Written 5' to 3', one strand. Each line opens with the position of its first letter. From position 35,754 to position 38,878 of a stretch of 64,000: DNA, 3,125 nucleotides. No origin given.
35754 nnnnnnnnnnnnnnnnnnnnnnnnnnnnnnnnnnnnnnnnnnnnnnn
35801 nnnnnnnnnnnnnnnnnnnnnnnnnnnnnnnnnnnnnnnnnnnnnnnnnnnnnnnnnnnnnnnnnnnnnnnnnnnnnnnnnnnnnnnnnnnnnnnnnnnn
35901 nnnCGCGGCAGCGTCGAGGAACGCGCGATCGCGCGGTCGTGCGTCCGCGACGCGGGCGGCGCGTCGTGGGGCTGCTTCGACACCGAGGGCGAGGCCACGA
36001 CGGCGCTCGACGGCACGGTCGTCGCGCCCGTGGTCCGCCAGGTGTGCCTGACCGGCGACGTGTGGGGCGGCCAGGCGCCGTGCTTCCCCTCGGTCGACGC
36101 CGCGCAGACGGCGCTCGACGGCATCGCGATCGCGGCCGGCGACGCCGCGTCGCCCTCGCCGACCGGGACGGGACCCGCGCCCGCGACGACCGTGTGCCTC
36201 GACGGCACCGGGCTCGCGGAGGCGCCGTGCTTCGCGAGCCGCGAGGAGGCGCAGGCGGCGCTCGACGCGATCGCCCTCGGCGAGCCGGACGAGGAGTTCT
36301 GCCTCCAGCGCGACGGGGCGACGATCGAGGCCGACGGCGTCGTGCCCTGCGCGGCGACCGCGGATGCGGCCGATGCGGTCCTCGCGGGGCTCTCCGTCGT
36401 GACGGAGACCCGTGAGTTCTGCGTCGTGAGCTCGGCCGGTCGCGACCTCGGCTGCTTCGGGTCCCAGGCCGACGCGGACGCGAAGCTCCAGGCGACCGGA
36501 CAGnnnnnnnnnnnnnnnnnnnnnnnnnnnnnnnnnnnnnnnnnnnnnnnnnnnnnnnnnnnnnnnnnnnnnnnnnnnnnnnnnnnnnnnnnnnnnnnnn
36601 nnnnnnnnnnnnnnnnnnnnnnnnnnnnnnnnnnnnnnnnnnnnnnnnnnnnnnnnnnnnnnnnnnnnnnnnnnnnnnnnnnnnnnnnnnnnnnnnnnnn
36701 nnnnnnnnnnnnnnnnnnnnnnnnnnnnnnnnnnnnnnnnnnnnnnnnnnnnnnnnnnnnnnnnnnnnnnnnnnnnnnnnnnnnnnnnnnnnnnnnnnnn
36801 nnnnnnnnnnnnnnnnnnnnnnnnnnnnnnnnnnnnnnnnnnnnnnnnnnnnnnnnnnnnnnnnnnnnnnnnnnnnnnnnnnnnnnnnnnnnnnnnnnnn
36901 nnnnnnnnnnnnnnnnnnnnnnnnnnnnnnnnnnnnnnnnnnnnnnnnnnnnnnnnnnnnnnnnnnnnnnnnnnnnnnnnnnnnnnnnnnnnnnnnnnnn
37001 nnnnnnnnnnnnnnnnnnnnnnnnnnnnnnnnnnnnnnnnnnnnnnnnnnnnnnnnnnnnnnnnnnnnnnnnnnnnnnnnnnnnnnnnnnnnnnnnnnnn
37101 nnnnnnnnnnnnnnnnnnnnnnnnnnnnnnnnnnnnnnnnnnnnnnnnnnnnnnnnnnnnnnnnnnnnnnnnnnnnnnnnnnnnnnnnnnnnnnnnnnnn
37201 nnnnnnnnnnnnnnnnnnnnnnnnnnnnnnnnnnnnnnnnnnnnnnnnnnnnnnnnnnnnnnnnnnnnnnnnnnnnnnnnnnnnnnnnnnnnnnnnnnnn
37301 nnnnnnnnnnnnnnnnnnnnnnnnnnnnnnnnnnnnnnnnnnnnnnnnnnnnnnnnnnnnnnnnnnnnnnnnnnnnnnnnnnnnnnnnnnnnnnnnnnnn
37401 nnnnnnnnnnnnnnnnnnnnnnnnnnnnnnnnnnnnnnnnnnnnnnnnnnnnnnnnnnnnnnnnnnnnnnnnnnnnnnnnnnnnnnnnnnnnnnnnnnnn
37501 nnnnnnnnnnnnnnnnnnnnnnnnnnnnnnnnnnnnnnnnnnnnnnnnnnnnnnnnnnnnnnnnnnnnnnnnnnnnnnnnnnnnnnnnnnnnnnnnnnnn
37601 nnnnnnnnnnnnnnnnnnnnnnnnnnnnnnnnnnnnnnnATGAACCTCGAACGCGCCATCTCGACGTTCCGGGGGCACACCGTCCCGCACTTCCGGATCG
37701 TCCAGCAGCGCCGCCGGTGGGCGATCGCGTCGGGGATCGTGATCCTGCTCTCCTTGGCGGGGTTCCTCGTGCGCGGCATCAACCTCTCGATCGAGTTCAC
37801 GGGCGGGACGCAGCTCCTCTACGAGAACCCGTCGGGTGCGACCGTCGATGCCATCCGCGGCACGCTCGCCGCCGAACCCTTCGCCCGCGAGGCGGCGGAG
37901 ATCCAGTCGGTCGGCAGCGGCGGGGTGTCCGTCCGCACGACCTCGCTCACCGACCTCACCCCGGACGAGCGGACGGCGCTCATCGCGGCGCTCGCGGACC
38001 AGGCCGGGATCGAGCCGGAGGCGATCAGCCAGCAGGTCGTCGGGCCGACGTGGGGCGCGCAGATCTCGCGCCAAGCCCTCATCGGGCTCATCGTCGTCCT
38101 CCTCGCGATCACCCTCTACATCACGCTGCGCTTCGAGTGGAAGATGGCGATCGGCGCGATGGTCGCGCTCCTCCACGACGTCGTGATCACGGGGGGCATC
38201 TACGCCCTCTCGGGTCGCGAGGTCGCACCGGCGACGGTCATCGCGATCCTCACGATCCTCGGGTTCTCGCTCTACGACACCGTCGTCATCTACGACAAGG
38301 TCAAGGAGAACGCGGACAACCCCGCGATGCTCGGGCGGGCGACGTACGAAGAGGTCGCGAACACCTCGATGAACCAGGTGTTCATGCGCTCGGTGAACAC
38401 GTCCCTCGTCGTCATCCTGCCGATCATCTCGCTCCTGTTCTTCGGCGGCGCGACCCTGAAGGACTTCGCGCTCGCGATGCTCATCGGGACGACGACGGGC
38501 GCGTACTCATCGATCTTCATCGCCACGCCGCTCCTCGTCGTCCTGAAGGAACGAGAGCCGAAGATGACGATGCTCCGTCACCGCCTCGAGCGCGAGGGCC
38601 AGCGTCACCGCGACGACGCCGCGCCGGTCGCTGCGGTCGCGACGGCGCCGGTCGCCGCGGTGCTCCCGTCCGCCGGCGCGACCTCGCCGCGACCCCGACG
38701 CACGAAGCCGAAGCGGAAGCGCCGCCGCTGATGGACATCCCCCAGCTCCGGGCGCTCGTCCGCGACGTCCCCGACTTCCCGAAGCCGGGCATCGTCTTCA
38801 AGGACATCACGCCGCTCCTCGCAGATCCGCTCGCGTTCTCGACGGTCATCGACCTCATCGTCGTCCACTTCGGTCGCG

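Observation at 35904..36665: SecD carries six tandem Cys-pair modules inserted in its periplasmic head domain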

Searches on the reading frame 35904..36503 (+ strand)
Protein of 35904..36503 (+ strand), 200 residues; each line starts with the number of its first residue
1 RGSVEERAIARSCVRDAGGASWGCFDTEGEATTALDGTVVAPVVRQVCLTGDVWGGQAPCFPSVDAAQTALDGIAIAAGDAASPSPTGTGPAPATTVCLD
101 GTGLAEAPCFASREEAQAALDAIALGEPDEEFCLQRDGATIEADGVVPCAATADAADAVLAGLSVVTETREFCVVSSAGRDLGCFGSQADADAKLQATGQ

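Call 12: search_solved_structures(query=window:35904-36503:+, max_evalue=10)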
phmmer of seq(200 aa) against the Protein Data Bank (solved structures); distinct sequences matched with E-value up to 10: 7.
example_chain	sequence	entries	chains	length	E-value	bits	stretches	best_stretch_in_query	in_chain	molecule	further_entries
7urv_C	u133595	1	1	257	0.32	14.3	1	11-80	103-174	B-lymphocyte antigen CD19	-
7urx_C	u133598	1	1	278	0.37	14.1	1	11-80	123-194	B-lymphocyte antigen CD19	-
6al5_A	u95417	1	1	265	0.47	13.7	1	11-80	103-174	B-lymphocyte antigen CD19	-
7jic_A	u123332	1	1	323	0.5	13.6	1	11-80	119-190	B-lymphocyte antigen CD19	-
4i14_A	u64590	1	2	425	0.51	13.6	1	35-69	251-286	Riboflavin biosynthesis protein RibBA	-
1k20_A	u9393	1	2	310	0.76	13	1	100-160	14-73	Manganese-dependent inorganic pyrophosphatase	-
1wpp_A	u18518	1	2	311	0.77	13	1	100-160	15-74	Probable manganese-dependent inorganic pyrophosphatase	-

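Call 41: search_protein_representatives(alignment_id=A3)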
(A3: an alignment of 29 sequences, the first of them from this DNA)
Query: 29 sequences, 190 profile positions. Proteins with E-value up to 0.001 (for the whole library): 86; up to 1e-10: 44; up to 1e-30: 10. The best 86 are listed.
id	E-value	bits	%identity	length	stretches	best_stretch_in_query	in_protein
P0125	1.7e-70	253.2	-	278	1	1-190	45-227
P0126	4.7e-45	170.2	-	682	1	2-190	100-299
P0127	1.4e-41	158.9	-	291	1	1-144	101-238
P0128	1.5e-40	155.6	-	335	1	2-190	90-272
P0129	7.8e-39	149.9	-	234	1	2-133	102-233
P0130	5.2e-36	140.7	-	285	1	2-190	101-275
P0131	6.0e-36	140.5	-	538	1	2-190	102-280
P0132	1.1e-33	133.1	-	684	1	1-189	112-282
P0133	9.0e-32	126.9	-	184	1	94-190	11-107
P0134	1.0e-30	123.4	-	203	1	26-149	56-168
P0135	1.2e-29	119.9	-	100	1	82-179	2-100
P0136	1.7e-29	119.5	-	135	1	34-176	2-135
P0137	9.7e-28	113.7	-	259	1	1-105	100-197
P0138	3.8e-26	108.5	-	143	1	1-104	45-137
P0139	4.0e-26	108.5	-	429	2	2-131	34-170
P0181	4.6e-07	46.3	-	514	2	31-119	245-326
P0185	2.1e-06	44.2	-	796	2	33-112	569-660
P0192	1.6e-05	41.3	-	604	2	154-188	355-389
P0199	9.8e-05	38.7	-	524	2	154-188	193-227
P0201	1.2e-04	38.4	-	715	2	157-186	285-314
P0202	1.6e-04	38.0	-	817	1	4-186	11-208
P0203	3.2e-04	37.0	-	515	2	81-133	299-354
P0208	9.7e-04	35.5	-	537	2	155-184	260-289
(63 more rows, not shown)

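Call 45: search_protein_families(library=pfam, proteins=[P0185, P0192, P0199, P0201, P0202, P0203, P0208, P0181], max_evalue=0.01)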
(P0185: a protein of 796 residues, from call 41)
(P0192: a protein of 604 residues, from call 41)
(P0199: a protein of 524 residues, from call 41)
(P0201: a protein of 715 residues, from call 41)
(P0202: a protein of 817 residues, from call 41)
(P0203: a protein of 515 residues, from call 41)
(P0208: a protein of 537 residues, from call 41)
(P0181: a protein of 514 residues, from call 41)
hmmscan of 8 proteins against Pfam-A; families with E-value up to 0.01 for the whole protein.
P0185 (796 aa): 1 family
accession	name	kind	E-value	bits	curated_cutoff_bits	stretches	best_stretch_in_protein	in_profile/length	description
PF04586.22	Peptidase_S78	-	5e-07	30.4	21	1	275-373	49-150/165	Caudovirus prohead serine protease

P0192 (604 aa): 1 family
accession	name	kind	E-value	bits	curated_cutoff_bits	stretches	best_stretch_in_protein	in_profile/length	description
PF10123.14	Mu-like_Pro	-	7.1e-06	26.2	25.2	1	189-312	1-125/330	Mu-like prophage I protein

P0199 (524 aa): 0 families

P0201 (715 aa): 0 families

P0202 (817 aa): 0 families

P0203 (515 aa): 1 family
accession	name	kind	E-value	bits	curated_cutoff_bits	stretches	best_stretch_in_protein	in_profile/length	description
PF09954.14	DUF2188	-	0.00016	22.2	22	0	300-337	1-40/62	Uncharacterized protein conserved in bacteria (DUF2188)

P0208 (537 aa): 1 family
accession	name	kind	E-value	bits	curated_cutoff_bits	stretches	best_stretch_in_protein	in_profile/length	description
PF10123.14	Mu-like_Pro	-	1.4e-08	35.1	25.2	1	96-195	2-106/330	Mu-like prophage I protein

P0181 (514 aa): 3 families
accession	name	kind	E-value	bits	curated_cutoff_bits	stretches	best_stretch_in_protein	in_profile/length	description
PF10123.14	Mu-like_Pro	-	5.7e-07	29.8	25.2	1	35-157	2-125/330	Mu-like prophage I protein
PF25744.1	T4_Y13H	-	0.001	19.3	27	0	288-302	17-31/61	Bacteriophage T4 Y13H protein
PF08530.16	PepX_C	-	0.0031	17.9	22.5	1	71-158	112-186/217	X-Pro dipeptidyl-peptidase C-terminal non-catalytic domain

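Call 60: search_protein_families(library=phrogs, proteins=[P0185, P0192, P0199, P0201, P0202, P0203, P0208, P0181], max_evalue=0.00001)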
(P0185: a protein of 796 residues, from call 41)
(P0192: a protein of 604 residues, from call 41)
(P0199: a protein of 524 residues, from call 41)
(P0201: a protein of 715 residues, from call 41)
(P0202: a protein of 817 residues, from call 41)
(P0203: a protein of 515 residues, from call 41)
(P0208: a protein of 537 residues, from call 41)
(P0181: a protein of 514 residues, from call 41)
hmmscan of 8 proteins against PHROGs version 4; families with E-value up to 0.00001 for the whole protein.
P0185 (796 aa): 5 families
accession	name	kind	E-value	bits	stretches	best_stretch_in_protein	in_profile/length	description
phrog_80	-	head and packaging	3.9e-21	76.9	1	253-411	244-409/607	head maturation protease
phrog_617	-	head and packaging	7.1e-20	72.4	1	245-374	25-157/626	major head protein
phrog_11321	-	unknown function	5.8e-16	59.8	1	249-427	4-189/327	-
phrog_4523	-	head and packaging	1.6e-08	34.8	1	282-439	76-205/644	major head and protease protein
phrog_3684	-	unknown function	2e-07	32.2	1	510-560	143-193/262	-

P0192 (604 aa): 3 families
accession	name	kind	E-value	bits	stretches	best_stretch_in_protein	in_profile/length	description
phrog_328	-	head and packaging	2.5e-08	34.9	1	180-315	16-151/339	head maturation protease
phrog_976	-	head and packaging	8.8e-08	32.9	1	189-294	34-132/415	head maturation protease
phrog_3684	-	unknown function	1.7e-06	29.1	0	10-48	146-184/262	-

P0199 (524 aa): 1 family
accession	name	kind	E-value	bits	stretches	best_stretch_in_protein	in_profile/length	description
phrog_976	-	head and packaging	1.4e-06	28.9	1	51-139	49-132/415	head maturation protease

P0201 (715 aa): 3 families
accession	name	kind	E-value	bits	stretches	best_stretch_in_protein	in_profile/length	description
phrog_976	-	head and packaging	4e-34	119.6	2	25-161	31-161/415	head maturation protease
phrog_3894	-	head and packaging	3e-23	83.8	1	21-168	5-152/458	head maturation protease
phrog_3684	-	unknown function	1.1e-10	42.9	1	277-327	140-191/262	-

P0202 (817 aa): 5 families
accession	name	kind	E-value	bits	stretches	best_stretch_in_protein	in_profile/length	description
phrog_859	-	head and packaging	2.1e-87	295.5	1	126-665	316-773/807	portal protein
phrog_21470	-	unknown function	6.9e-75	253.7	1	207-668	15-485/500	-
phrog_29860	-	head and packaging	8e-56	190.9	1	415-589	21-195/405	virion structural protein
phrog_18402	-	head and packaging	3.7e-55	188.7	1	412-589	19-191/861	head maturation protease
phrog_21406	-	unknown function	1.3e-36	126.7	1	219-588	435-792/1668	-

P0203 (515 aa): 4 families
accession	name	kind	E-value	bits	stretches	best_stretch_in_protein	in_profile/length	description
phrog_976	-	head and packaging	3.8e-28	100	1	46-181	23-161/415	head maturation protease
phrog_3894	-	head and packaging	3.5e-18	67.1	1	52-187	5-150/458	head maturation protease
phrog_3684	-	unknown function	4.4e-14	54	1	5-52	142-188/262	-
phrog_6439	-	unknown function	5.4e-06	27.4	0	253-294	34-78/82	-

P0208 (537 aa): 2 families
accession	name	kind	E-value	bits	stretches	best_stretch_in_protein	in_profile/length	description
phrog_976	-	head and packaging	1.3e-09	38.9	1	96-199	35-131/415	head maturation protease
phrog_328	-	head and packaging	4.1e-07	30.9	1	90-194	20-129/339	head maturation protease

P0181 (514 aa): 0 families

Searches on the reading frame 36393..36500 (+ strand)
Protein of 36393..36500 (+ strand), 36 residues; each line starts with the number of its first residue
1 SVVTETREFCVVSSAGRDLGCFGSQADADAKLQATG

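Call 49: search_protein_families(library=pfam, alignment_id=A4, max_evalue=10)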
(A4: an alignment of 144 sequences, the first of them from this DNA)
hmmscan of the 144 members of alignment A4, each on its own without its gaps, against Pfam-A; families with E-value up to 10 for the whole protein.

A. member 1, seq(36 aa): 0 families

B. families by the number of members that match (of 144 scanned): 9 families
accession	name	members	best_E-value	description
PF12071.13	DUF3551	1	0.037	Protein of unknown function (DUF3551)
PF21396.3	AAA_lid_12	1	0.069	AAA+ ATPase lid domain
PF07589.16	PEP-CTERM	1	0.096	PEP-CTERM motif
PF03752.18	ALF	1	0.13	Short repeats of unknown function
PF16049.10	Antimicrobial24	1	0.16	Frog antimicrobial peptide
PF10304.15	RTP1_C2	1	0.17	Required for nuclear transport of RNA pol II C-terminus 2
PF21115.3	UBA_BRSK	1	0.25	BRSK1/2 UBA domain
PF05431.16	Toxin_10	1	0.27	Insecticidal Crystal Toxin, P42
PF00925.25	GTP_cyclohydro2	1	0.28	GTP cyclohydrolase II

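Call 62: search_protein_families(library=phrogs, alignment_id=A4, max_evalue=1)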
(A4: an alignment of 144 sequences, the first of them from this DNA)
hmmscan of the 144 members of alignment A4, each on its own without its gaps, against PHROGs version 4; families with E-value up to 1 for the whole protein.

A. member 1, seq(36 aa): 1 family
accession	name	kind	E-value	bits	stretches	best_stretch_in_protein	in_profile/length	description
phrog_8004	-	unknown function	0.07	14.3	1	20-31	18-29/68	-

B. families by the number of members that match (of 144 scanned): 32 families (the first 25 are shown)
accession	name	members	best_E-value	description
phrog_31958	-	5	0.027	-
phrog_11392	-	3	0.1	-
phrog_4429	-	2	0.0058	-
phrog_5293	-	2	0.041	-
phrog_32751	-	1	0.0066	-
phrog_37339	-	1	0.011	-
phrog_28028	-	1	0.016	-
phrog_27860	-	1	0.046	-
phrog_6604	-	1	0.051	-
phrog_1401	-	1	0.054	-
phrog_8004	-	1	0.07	-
phrog_14410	-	1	0.076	-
phrog_32917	-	1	0.089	-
phrog_35137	-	1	0.097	-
phrog_2764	-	1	0.1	-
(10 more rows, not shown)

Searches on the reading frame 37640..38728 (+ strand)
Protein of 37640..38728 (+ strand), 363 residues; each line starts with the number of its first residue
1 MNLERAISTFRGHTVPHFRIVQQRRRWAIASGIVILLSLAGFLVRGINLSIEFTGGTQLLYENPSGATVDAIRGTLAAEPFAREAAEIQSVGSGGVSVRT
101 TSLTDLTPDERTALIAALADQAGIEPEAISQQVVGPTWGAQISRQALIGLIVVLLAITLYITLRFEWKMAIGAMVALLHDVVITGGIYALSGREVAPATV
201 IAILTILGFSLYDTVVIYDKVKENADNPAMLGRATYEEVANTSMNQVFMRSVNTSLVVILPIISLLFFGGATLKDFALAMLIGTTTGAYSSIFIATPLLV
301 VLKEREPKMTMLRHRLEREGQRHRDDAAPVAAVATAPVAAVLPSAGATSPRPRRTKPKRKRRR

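Call 56: search_protein_families(library=pfam, proteins=[window:37640-38728:+], max_evalue=0.01)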
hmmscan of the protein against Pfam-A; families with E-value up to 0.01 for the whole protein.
window:37640-38728:+ (363 aa): 3 families
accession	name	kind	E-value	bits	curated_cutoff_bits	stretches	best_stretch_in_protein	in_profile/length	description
PF02355.23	SecD_SecF_C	-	3.5e-60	203.1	20.5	1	122-304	9-188/189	Protein export membrane protein SecD/SecF, C-terminal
PF07549.19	Sec_GG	-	6.8e-06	25.9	20.3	1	42-61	3-22/28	SecD/SecF GG Motif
PF09323.15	DUF1980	-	0.0018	19.2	25.9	1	176-273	11-99/110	DUF1980 N-terminal domain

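Call 75: search_solved_structures(query=window:37640-38728:+, max_evalue=1e-10, show_alignments=1)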
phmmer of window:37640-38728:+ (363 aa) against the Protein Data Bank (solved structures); distinct sequences matched with E-value up to 1e-10: 4.
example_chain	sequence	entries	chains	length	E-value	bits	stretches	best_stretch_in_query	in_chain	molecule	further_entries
3aqp_A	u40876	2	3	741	2.3e-51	178.3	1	18-307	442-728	Probable SecDF protein-export membrane protein | Protein translocase subunit SecDF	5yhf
5xan_A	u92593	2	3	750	4.1e-49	170.9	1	30-308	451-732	Protein translocase subunit SecD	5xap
5xam_A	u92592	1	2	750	6.8e-49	170.2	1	31-308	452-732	Protein translocase subunit SecD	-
5mg3_F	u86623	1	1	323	7.2e-42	147.1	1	26-321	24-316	Protein translocase subunit SecF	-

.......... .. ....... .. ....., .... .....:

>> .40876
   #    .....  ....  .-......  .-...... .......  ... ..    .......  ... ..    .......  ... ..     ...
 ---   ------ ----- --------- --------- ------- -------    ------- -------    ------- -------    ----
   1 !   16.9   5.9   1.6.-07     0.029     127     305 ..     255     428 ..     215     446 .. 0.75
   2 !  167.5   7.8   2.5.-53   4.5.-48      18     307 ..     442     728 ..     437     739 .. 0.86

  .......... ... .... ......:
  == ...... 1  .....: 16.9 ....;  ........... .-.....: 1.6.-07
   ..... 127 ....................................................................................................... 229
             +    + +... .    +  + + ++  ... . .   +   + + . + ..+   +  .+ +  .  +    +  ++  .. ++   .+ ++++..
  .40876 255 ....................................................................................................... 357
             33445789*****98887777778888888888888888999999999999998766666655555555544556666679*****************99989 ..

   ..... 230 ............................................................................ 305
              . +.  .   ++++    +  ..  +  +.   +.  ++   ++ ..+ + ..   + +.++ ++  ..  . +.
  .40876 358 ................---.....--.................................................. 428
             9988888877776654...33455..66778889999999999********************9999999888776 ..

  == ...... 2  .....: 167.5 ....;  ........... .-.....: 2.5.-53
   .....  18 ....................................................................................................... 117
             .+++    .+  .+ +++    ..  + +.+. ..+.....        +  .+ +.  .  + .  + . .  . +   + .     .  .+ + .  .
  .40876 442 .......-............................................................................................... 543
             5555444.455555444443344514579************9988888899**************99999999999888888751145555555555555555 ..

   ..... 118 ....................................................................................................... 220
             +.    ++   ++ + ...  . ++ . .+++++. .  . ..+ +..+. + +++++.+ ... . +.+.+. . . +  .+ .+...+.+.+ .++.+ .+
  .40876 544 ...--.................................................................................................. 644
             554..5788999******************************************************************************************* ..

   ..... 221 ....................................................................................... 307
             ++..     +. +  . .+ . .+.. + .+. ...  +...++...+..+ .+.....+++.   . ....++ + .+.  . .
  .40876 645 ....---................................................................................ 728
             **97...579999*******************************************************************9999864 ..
